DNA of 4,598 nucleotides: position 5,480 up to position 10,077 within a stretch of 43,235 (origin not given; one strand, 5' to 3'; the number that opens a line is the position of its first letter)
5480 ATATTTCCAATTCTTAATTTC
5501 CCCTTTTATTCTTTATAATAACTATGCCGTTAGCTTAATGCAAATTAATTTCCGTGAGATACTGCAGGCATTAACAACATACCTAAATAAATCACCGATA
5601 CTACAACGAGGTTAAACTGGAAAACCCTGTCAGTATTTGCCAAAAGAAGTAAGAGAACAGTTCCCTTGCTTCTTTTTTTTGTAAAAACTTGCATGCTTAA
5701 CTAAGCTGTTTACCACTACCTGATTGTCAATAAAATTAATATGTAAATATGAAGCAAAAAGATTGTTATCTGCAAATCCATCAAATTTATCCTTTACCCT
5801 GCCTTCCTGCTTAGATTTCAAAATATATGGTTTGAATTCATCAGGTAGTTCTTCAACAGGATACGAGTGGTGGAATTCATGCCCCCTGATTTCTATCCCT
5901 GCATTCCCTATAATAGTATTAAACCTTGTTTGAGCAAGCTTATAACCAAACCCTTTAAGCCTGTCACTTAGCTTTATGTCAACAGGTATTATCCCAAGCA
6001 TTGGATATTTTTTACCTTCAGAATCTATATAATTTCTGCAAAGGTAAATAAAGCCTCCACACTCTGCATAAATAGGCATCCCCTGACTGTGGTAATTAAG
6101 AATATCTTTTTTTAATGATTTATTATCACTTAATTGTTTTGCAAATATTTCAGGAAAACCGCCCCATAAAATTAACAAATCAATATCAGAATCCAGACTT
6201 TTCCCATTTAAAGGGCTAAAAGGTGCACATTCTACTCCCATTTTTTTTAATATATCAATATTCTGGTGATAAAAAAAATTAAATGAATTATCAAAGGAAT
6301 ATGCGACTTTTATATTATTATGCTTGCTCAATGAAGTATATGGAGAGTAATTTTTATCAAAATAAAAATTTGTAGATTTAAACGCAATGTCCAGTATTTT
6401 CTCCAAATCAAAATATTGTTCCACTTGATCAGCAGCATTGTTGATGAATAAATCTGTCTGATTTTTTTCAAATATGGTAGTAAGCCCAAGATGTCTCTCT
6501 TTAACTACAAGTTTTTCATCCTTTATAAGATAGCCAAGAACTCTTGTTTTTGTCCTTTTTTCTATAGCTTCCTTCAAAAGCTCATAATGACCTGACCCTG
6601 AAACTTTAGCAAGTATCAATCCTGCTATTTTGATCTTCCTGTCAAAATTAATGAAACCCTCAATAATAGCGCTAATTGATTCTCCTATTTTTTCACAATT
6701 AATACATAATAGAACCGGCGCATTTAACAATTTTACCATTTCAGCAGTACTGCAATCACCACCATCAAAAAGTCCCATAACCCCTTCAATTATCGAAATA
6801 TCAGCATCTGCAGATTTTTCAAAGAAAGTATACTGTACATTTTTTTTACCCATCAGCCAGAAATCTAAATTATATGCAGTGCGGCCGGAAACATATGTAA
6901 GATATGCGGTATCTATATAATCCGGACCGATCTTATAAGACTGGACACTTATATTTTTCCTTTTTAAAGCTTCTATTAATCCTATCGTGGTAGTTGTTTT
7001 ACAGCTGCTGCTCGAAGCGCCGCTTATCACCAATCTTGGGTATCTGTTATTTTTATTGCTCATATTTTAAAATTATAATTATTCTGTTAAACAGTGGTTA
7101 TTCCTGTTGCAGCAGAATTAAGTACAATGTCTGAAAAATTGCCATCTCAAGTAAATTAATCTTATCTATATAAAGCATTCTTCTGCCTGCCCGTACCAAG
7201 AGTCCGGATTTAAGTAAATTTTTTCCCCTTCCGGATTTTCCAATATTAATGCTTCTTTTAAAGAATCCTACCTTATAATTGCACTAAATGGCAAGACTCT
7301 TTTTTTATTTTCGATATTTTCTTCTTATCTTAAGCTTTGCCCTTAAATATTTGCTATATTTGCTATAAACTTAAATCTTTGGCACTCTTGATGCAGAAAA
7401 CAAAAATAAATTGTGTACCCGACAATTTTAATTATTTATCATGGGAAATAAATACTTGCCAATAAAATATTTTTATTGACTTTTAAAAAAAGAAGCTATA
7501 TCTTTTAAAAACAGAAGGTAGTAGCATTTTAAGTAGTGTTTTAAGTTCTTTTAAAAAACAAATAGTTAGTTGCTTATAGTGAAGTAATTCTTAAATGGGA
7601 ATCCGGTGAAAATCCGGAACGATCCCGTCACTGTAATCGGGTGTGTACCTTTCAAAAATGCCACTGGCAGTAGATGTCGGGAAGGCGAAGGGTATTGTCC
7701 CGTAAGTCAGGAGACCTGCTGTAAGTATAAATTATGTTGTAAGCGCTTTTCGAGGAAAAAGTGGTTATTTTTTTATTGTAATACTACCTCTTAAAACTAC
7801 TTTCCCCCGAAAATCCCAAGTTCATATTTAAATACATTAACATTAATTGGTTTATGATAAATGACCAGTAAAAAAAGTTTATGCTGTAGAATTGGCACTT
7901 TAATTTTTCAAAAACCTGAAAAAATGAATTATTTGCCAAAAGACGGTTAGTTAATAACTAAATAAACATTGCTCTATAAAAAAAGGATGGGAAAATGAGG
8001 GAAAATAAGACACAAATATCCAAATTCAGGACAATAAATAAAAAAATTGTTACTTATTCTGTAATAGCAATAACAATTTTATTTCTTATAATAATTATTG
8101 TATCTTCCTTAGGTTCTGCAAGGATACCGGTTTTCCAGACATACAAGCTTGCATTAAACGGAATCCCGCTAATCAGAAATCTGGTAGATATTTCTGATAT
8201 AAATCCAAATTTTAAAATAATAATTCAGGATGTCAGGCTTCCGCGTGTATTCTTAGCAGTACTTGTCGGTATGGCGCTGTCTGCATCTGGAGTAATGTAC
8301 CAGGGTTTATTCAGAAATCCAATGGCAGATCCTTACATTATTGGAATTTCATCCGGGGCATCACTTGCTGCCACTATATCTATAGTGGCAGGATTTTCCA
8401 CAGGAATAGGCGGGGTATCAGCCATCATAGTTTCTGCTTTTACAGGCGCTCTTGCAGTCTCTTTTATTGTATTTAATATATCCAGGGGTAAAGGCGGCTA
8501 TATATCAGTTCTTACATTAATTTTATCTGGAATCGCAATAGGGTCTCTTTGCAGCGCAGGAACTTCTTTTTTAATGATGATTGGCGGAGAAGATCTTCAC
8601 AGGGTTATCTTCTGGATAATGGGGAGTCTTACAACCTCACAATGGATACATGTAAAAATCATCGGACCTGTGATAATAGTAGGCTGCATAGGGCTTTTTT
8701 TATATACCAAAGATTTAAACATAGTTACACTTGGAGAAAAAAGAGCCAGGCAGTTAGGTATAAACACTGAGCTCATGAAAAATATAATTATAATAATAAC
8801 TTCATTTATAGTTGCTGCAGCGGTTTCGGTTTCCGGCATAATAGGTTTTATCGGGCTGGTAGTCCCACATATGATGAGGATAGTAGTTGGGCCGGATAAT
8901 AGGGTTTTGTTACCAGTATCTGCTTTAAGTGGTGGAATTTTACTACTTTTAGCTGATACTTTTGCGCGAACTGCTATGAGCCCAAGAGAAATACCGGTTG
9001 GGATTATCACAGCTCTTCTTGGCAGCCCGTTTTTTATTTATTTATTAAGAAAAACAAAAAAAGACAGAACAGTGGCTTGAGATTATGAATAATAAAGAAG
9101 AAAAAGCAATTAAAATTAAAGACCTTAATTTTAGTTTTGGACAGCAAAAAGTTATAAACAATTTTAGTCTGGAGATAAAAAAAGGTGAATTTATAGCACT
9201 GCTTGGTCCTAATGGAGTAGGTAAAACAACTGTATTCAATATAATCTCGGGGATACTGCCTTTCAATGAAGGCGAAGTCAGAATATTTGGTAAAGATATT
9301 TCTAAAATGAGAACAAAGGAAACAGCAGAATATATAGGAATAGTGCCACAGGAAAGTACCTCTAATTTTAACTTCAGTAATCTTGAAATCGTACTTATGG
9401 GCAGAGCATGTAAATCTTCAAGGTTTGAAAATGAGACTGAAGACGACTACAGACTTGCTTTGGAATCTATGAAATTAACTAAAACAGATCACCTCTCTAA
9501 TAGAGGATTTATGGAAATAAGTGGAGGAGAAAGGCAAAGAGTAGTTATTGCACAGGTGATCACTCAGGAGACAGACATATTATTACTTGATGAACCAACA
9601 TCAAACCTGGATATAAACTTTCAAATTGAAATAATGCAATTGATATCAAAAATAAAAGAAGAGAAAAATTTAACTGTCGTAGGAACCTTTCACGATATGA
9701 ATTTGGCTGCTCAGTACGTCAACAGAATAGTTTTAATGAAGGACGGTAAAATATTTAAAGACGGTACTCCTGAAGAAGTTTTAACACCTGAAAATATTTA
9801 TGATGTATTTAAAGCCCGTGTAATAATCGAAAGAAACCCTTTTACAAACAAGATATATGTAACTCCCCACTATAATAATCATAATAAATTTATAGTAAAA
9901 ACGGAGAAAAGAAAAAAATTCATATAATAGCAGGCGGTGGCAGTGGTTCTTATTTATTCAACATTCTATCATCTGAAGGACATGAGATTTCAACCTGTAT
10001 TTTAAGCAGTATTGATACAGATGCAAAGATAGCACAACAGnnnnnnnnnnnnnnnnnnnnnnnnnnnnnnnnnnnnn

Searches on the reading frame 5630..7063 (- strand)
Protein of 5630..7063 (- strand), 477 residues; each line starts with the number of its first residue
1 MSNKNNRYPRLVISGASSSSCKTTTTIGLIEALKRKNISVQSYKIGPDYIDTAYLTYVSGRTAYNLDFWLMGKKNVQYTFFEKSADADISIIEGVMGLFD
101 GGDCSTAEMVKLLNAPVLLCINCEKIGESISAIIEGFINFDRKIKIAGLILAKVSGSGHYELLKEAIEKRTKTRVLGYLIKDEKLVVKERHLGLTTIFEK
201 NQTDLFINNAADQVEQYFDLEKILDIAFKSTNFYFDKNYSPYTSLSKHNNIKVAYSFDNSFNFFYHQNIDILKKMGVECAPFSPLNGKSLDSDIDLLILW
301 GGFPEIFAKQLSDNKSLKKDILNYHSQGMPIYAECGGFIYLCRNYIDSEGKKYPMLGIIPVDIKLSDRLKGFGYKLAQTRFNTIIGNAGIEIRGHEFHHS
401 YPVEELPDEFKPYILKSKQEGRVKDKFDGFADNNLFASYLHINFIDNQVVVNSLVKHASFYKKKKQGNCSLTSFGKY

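Call 7: search_protein_families(library=pfam, proteins=[window:5630-7063:-], max_evalue=1e-8)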
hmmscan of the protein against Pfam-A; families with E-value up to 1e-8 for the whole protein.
window:5630-7063:- (477 aa): 3 families
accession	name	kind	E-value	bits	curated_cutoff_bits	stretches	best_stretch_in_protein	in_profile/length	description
PF07685.20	GATase_3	-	4.7e-41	141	27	1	252-446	1-193/196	CobB/CobQ-like glutamine amidotransferase domain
PF01656.29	CbiA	-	9.9e-15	55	25.4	1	12-185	2-115/125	CobQ/CobB/MinD/ParA nucleotide binding domain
PF13500.12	AAA_26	-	7.8e-09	36.1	27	0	81-185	93-194/198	AAA domain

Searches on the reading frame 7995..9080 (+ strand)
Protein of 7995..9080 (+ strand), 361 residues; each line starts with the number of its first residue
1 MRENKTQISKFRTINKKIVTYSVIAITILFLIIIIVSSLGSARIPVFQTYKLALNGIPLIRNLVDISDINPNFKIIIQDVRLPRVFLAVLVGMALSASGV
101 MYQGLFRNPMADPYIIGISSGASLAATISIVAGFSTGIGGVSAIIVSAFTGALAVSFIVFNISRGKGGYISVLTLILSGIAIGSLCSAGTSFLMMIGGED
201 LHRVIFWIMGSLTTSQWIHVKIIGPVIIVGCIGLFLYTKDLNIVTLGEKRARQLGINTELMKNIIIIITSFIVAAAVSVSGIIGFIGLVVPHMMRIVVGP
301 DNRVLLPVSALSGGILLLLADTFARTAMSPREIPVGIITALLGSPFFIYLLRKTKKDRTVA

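Call 7: search_protein_families(library=pfam, proteins=[window:7995-9080:+], max_evalue=1e-8)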
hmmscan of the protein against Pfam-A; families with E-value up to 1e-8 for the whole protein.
window:7995-9080:+ (361 aa): 1 family
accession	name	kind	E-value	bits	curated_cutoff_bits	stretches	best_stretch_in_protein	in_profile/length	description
PF01032.23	FecCD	-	7.9e-92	308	26.5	1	29-353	2-311/311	FecCD transport family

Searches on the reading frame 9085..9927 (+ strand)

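Call 7: search_protein_families(library=pfam, proteins=[window:9085-9927:+], max_evalue=1e-8)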
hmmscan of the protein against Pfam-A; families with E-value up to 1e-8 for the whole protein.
window:9085-9927:+ (280 aa): 2 families
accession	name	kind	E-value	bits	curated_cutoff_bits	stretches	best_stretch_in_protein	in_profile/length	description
PF00005.33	ABC_tran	-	6.5e-31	108.2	25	1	25-173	2-137/137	ABC transporter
PF13304.12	AAA_21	-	4.7e-09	37.2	27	0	36-106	1-69/304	AAA domain, putative AbiEii toxin, Type IV TA system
